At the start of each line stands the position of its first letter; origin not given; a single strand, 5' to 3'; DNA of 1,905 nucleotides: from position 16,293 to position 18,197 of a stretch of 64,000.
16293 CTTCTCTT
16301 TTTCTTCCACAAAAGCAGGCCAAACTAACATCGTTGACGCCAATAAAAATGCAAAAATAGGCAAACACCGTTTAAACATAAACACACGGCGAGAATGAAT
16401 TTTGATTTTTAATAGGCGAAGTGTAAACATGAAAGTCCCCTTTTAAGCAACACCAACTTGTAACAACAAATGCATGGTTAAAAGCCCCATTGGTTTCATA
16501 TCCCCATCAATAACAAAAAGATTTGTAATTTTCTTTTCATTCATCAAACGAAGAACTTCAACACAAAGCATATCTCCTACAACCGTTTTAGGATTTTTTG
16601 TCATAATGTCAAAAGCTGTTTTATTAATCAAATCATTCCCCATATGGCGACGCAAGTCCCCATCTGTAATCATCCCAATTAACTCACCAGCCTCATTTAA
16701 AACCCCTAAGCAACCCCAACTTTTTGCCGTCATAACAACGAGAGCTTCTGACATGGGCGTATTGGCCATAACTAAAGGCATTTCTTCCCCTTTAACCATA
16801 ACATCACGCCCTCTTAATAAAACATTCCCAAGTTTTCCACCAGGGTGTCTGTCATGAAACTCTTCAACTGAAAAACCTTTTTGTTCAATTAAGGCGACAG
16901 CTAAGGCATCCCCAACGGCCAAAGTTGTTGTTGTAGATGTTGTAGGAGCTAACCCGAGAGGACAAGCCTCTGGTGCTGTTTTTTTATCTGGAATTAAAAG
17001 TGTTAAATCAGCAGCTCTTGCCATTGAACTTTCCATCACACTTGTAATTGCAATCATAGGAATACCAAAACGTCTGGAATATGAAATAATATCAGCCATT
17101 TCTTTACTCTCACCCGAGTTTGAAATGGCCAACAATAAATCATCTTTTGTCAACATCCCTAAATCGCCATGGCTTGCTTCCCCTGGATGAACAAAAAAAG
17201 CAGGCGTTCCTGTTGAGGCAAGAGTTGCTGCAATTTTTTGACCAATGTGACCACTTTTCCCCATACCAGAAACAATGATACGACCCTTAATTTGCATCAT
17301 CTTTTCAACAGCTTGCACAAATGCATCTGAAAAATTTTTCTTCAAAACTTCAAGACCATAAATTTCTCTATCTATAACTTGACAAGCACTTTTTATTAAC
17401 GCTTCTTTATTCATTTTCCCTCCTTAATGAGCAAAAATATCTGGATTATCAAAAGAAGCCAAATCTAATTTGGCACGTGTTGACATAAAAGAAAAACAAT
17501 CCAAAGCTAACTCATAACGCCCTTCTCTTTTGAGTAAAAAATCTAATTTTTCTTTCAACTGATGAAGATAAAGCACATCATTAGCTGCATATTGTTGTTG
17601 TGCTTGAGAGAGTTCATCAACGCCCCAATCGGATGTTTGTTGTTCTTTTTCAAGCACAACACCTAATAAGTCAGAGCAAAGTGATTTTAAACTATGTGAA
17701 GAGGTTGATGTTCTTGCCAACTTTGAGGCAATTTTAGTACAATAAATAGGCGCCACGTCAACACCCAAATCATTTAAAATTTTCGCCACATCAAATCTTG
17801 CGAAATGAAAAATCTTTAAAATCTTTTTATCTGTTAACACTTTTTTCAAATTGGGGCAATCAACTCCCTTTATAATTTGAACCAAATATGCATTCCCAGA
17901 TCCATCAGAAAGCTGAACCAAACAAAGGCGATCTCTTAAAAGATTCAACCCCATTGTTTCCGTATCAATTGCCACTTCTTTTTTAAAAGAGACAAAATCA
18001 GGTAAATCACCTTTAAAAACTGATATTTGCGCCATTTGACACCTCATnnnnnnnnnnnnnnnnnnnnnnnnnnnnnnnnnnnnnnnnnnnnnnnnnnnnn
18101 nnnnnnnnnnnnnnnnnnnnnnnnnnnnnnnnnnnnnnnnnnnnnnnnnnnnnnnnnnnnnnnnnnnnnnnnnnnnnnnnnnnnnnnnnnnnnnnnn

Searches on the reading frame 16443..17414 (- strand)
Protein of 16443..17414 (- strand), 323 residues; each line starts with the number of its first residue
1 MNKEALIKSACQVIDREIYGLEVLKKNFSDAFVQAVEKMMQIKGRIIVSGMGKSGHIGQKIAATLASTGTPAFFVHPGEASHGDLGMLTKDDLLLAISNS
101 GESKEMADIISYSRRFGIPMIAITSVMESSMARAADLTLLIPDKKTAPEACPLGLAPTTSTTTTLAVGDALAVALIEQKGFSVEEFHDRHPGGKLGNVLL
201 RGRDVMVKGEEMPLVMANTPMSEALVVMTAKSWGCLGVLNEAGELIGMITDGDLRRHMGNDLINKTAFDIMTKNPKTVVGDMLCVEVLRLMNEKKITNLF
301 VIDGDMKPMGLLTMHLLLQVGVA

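Call 23: search_protein_families(library=pfam, proteins=[window:16443-17414:-], max_evalue=0.00001)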
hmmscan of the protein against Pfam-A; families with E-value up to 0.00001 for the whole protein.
window:16443-17414:- (323 aa): 3 families
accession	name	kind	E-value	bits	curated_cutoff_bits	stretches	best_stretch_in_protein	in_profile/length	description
PF01380.27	SIS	-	8.2e-31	107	25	1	43-174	5-131/131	SIS domain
PF00571.33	CBS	-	3.1e-19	69.5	24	2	269-318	3-52/57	CBS domain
PF13580.11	SIS_2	-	9.3e-06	26.2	27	0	88-125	101-138/138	SIS domain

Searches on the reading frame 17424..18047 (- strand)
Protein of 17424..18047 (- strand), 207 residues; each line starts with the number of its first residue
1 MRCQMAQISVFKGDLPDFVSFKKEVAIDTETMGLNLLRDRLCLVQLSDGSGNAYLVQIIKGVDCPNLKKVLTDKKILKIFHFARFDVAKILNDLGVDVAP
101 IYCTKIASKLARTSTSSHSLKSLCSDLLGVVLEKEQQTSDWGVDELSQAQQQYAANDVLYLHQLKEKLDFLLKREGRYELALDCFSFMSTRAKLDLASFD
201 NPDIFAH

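Call 23: search_protein_families(library=pfam, proteins=[window:17424-18047:-], max_evalue=0.00001)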
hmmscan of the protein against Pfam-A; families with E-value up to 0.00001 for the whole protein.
window:17424-18047:- (207 aa): 1 family
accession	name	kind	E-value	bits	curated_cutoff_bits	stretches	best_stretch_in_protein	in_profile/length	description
PF01612.26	DNA_pol_A_exo1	-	4.6e-40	137.7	23.6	1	22-169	20-169/173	3'-5' exonuclease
